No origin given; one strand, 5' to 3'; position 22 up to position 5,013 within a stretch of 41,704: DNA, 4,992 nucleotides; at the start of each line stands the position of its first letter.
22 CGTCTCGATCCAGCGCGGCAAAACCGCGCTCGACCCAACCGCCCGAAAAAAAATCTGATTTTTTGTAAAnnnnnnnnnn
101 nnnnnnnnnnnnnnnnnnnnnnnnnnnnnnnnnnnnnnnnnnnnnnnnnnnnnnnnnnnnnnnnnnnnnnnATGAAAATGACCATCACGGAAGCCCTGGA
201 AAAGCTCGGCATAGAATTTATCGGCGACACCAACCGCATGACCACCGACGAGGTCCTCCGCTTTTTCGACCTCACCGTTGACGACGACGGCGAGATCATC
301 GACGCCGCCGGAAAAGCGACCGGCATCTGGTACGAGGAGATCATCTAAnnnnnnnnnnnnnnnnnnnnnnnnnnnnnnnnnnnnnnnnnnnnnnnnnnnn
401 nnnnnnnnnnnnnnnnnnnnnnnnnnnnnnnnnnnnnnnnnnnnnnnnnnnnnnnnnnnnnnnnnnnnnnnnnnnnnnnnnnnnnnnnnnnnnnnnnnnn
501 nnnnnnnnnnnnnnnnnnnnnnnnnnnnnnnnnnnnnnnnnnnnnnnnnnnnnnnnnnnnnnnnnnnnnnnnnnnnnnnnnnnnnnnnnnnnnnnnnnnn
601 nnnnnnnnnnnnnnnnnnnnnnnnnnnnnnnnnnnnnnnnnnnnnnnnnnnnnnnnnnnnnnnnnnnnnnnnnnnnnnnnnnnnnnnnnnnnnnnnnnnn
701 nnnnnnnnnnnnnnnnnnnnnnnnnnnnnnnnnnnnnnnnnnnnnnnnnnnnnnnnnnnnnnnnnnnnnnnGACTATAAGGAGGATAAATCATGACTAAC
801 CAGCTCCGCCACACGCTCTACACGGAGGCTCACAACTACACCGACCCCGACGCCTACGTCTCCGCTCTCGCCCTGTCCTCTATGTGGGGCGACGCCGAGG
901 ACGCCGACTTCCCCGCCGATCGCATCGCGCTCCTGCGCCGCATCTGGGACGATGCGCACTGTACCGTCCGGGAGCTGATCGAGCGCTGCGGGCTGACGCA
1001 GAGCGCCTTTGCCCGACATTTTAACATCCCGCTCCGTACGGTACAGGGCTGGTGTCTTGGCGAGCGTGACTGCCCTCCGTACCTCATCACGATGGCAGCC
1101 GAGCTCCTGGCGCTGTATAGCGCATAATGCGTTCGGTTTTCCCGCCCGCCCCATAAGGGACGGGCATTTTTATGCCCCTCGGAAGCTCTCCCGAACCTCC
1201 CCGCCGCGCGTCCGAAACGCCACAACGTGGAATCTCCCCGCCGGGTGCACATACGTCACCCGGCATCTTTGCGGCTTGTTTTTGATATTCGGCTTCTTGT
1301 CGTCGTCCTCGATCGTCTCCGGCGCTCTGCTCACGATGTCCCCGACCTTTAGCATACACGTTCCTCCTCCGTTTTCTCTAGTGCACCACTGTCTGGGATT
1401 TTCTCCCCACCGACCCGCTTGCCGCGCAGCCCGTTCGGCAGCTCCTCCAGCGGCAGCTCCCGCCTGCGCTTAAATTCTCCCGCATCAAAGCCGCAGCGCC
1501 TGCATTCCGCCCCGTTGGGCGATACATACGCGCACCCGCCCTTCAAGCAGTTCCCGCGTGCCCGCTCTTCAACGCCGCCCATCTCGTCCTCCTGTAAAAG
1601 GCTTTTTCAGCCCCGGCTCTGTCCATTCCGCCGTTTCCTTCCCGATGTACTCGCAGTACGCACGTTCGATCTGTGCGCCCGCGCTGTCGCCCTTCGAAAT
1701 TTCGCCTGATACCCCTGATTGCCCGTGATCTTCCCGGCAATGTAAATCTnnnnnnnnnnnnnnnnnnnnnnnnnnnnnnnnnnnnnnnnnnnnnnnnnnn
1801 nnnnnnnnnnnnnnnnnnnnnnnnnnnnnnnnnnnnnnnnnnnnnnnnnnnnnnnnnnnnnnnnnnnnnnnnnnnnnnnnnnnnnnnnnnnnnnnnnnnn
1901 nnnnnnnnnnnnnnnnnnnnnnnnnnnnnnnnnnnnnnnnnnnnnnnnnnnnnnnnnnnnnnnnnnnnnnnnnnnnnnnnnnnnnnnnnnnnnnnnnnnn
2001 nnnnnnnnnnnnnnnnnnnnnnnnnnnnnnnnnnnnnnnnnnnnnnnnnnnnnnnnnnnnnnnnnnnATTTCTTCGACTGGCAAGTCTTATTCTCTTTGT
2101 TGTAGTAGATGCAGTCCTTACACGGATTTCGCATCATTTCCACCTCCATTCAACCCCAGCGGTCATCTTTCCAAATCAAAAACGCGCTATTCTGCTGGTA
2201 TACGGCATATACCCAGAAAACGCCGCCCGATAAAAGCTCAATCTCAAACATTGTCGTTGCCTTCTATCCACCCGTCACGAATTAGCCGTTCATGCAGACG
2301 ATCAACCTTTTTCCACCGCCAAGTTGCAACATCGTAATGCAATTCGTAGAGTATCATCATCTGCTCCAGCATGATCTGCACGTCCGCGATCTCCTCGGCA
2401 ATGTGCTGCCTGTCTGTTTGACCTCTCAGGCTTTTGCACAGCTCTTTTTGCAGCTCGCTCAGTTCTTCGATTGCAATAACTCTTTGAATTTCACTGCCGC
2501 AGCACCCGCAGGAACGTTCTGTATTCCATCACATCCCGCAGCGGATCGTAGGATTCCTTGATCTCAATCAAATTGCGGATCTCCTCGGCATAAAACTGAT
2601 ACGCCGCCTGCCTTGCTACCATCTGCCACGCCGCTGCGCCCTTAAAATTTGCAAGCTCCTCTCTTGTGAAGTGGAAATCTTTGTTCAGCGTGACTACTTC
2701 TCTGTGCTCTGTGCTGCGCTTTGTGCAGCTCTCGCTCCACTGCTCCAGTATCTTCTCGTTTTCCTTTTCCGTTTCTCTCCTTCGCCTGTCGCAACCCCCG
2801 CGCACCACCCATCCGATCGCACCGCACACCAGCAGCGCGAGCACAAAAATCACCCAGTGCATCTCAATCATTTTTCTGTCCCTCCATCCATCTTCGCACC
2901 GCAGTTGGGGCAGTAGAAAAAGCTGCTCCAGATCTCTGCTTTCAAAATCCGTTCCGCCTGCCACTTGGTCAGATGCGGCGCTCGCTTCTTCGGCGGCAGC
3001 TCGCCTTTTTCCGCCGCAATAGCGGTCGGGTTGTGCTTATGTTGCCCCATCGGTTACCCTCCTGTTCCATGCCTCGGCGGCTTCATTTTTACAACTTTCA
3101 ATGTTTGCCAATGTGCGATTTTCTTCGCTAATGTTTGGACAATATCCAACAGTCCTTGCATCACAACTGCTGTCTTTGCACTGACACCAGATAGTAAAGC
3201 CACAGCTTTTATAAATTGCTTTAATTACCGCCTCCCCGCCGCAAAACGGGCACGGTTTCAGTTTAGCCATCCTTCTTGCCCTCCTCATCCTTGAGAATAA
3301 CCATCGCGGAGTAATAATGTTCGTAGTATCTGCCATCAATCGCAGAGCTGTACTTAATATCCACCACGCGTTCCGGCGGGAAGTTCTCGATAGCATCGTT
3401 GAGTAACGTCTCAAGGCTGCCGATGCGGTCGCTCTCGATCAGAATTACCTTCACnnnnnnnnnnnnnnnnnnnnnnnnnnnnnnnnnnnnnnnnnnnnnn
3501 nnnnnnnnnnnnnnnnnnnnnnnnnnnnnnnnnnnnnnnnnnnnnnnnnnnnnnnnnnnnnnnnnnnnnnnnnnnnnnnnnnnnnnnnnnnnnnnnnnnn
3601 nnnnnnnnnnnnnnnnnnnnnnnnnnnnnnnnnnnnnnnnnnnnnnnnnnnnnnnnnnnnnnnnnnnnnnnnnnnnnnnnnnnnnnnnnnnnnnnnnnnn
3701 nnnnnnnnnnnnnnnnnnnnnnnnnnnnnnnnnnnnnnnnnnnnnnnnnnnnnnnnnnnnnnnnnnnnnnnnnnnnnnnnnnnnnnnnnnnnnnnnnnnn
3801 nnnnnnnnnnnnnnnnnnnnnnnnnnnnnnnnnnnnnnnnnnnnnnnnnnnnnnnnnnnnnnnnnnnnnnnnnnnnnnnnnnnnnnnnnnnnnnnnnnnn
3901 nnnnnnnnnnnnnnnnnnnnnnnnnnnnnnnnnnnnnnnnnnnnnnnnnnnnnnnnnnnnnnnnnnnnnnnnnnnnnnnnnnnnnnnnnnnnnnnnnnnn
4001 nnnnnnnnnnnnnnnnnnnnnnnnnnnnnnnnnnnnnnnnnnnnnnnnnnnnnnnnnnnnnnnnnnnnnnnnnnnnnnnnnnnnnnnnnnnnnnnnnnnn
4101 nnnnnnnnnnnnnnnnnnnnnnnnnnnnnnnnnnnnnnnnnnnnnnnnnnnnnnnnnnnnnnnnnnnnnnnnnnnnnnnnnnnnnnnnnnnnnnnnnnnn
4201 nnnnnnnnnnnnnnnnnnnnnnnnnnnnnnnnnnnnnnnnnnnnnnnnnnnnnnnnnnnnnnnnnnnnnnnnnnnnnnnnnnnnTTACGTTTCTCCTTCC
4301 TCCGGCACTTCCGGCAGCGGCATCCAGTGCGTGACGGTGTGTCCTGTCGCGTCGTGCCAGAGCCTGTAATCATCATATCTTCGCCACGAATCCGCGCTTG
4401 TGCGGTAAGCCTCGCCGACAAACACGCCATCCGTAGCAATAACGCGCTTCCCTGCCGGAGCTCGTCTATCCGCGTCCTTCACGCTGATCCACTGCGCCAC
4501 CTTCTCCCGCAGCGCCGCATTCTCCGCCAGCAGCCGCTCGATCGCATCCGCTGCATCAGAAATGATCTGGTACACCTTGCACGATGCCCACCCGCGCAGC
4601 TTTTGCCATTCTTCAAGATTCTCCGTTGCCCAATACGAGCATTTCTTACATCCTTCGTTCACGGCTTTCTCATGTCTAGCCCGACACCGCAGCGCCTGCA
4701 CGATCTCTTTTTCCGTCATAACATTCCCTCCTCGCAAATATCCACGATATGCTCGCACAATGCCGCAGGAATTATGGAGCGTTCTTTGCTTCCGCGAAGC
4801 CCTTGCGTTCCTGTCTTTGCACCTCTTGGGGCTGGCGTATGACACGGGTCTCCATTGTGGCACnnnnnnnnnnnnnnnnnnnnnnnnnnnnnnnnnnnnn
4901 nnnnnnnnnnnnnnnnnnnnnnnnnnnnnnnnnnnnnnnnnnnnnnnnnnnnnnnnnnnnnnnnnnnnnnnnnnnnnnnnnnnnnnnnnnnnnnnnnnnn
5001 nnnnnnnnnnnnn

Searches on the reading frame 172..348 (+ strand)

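Call 86: search_protein_families(library=ncbifam, proteins=[window:172-348:+], max_evalue=0.05)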
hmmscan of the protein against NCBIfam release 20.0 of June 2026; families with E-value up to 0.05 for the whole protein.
window:172-348:+ (58 aa): 0 families

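Call 87: search_protein_families(library=pfam, proteins=[window:172-348:+], max_evalue=0.1)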
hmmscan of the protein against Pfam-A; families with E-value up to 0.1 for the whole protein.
window:172-348:+ (58 aa): 2 families
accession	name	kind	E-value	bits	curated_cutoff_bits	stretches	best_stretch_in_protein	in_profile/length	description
PF12396.14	DUF3659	-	0.021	15.1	24.8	1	31-51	33-53/61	Protein of unknown function (DUF3659)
PF25421.1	DUF7891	-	0.079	13.6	27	0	34-57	4-27/90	Domain of unknown function (DUF7891)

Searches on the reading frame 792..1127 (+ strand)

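Call 86: search_protein_families(library=ncbifam, proteins=[window:792-1127:+], max_evalue=0.05)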
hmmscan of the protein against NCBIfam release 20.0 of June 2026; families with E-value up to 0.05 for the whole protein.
window:792-1127:+ (111 aa): 3 families
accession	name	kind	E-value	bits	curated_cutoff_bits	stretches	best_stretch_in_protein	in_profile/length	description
NF033788.1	HTH_metalloreg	subfamily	0.0025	17.6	55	1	43-78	12-47/77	metalloregulator ArsR/SmtB family transcription factor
NF046037.1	carphisopro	domain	0.0034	17.5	38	1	59-87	1-28/54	carph-isopro domain-containing protein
TIGR04111.1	BcepMu_gp16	hypoth_equivalog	0.018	14.9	34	1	59-90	5-36/55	phage-associated protein, BcepMu gp16 family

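Call 87: search_protein_families(library=pfam, proteins=[window:792-1127:+], max_evalue=0.1)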
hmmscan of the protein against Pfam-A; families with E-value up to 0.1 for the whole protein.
window:792-1127:+ (111 aa): 7 families
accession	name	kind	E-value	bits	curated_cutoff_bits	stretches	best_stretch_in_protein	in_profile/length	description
PF13412.12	HTH_24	-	4.8e-05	23.3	21.9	1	45-77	6-38/48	Winged helix-turn-helix DNA-binding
PF13518.12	HTH_28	-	0.0035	17.8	25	1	59-88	6-33/52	Helix-turn-helix domain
PF01381.28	HTH_3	-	0.0091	16.5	23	1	59-92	1-34/55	Helix-turn-helix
PF12840.13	HTH_20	-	0.021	15.2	27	1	44-78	6-40/51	Helix-turn-helix domain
PF00440.29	TetR_N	-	0.027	14.7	24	1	58-77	18-37/47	Bacterial regulatory proteins, tetR family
PF13560.12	HTH_31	-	0.031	15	27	1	59-106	6-54/64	Helix-turn-helix domain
PF13384.12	HTH_23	-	0.087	13.1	24.6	0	64-87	15-37/50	Homeodomain-like domain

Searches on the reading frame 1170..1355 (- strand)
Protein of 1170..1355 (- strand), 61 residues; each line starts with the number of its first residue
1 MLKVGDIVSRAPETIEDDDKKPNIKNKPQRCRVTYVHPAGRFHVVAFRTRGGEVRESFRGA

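Call 17: search_protein_families(library=phrogs, proteins=[window:1170-1355:-], max_evalue=0.01)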
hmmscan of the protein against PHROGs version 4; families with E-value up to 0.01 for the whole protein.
window:1170-1355:- (61 aa): 1 family
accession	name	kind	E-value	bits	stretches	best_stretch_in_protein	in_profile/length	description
phrog_27610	-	unknown function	6.6e-11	42.9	1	2-60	1-61/61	-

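Call 86: search_protein_families(library=ncbifam, proteins=[window:1170-1355:-], max_evalue=0.05)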
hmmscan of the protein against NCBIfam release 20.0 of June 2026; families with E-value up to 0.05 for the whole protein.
window:1170-1355:- (61 aa): 0 families

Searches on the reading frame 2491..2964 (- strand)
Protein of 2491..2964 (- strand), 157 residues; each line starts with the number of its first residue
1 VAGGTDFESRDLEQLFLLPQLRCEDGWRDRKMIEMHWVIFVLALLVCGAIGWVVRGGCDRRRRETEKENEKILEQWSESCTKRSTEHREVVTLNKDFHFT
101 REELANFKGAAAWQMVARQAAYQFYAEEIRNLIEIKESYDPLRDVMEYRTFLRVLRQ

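Call 17: search_protein_families(library=phrogs, proteins=[window:2491-2964:-], max_evalue=0.01)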
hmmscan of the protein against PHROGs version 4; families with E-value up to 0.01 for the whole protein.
window:2491-2964:- (157 aa): 0 families

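Call 45: search_protein_families(library=pfam, proteins=[window:2491-2964:-], max_evalue=0.05)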
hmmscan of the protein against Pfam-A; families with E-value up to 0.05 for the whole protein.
window:2491-2964:- (157 aa): 3 families
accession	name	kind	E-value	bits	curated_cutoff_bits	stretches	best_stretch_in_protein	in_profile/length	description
PF03344.20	Daxx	-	0.0071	16.9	27.6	1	65-95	12-42/99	Daxx N-terminal Rassf1C-interacting domain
PF23127.1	DotM_C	-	0.0085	16.8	27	1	63-123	37-93/172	DotM, C-terminal cytoplasmic domain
PF04454.18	Linocin_M18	-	0.046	13.4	24.3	0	46-113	39-101/253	Encapsulating protein for peroxidase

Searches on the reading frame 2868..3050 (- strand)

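Call 91: search_protein_families(library=pfam, proteins=[window:2868-3050:-], max_evalue=0.1)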
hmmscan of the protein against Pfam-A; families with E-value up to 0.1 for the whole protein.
window:2868-3050:- (60 aa): 6 families
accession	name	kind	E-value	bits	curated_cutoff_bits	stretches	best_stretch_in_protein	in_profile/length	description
PF12760.12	Zn_ribbon_IS1595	-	0.0034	17.8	25.4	1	31-52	5-26/46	Transposase zinc-ribbon domain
PF07754.17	HVO_2753_ZBP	-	0.012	15.9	33.2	1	41-53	13-25/46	Small zinc finger protein HVO_2753-like, Zn-binding pocket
PF13240.11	Zn_Ribbon_1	-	0.013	15.8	25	1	46-56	1-11/23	zinc-ribbon domain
PF13248.11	Zn_ribbon_3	-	0.017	15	27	1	44-53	2-11/26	zinc-ribbon domain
PF25164.1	CoiA_N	-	0.03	14.3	26.3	1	28-53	2-26/50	Competence protein CoiA, N-terminal domain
PF08209.17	Sgf11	-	0.071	13.1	26.4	0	43-53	3-13/33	Sgf11 (transcriptional regulation protein)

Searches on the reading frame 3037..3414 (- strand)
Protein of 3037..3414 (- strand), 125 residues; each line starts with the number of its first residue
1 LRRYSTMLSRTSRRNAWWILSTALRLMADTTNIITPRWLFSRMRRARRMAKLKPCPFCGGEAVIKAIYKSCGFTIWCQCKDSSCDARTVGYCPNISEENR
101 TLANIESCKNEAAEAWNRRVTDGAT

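Call 91: search_protein_families(library=pfam, proteins=[window:3037-3414:-], max_evalue=0.1)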
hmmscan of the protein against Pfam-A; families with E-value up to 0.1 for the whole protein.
window:3037-3414:- (125 aa): 1 family
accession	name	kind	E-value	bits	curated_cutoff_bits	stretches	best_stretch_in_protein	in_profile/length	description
PF14354.12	Lar_restr_allev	-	1.9e-10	41.3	28.6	1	51-119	2-57/58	Restriction alleviation protein Lar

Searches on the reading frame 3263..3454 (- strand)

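Call 18: search_protein_families(library=phrogs, proteins=[window:3263-3454:-], max_evalue=0.01)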
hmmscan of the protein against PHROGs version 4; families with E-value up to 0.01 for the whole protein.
window:3263-3454:- (63 aa): 2 families
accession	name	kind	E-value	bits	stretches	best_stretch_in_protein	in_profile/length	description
phrog_26938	-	unknown function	0.00092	20.5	1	1-58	1-55/105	-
phrog_13248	-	unknown function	0.0068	17.1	1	9-55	14-66/71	-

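Call 91: search_protein_families(library=pfam, proteins=[window:3263-3454:-], max_evalue=0.1)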
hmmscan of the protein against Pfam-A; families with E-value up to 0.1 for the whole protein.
window:3263-3454:- (63 aa): 2 families
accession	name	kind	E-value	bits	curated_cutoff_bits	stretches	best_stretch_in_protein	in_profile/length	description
PF10957.13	Spore_Cse60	-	0.0049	17.4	20.7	1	2-55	3-59/60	Sporulation protein Cse60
PF10750.14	DUF2536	-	0.098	13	27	0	2-55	11-66/68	Protein of unknown function (DUF2536)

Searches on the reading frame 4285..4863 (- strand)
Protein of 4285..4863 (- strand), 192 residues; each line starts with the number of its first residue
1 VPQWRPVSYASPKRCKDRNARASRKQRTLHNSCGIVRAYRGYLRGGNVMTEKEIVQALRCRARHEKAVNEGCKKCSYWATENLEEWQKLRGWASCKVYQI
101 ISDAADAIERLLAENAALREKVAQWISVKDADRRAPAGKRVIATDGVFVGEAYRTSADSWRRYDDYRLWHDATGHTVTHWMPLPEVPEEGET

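Call 18: search_protein_families(library=phrogs, proteins=[window:4285-4863:-], max_evalue=0.01)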
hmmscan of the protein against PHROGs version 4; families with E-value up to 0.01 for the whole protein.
window:4285-4863:- (192 aa): 2 families
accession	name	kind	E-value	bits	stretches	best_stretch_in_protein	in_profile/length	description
phrog_924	-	unknown function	1.8e-09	38.6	1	114-190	81-153/267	-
phrog_7704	-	unknown function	1.3e-06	29.4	1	112-189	94-171/173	-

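Call 45: search_protein_families(library=pfam, proteins=[window:4285-4863:-], max_evalue=0.05)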
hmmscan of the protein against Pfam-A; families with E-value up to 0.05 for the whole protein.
window:4285-4863:- (192 aa): 1 family
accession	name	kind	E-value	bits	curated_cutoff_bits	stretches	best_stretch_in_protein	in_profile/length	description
PF04448.17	DUF551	-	1.8e-06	29.1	22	1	125-188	2-68/68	Protein of unknown function (DUF551)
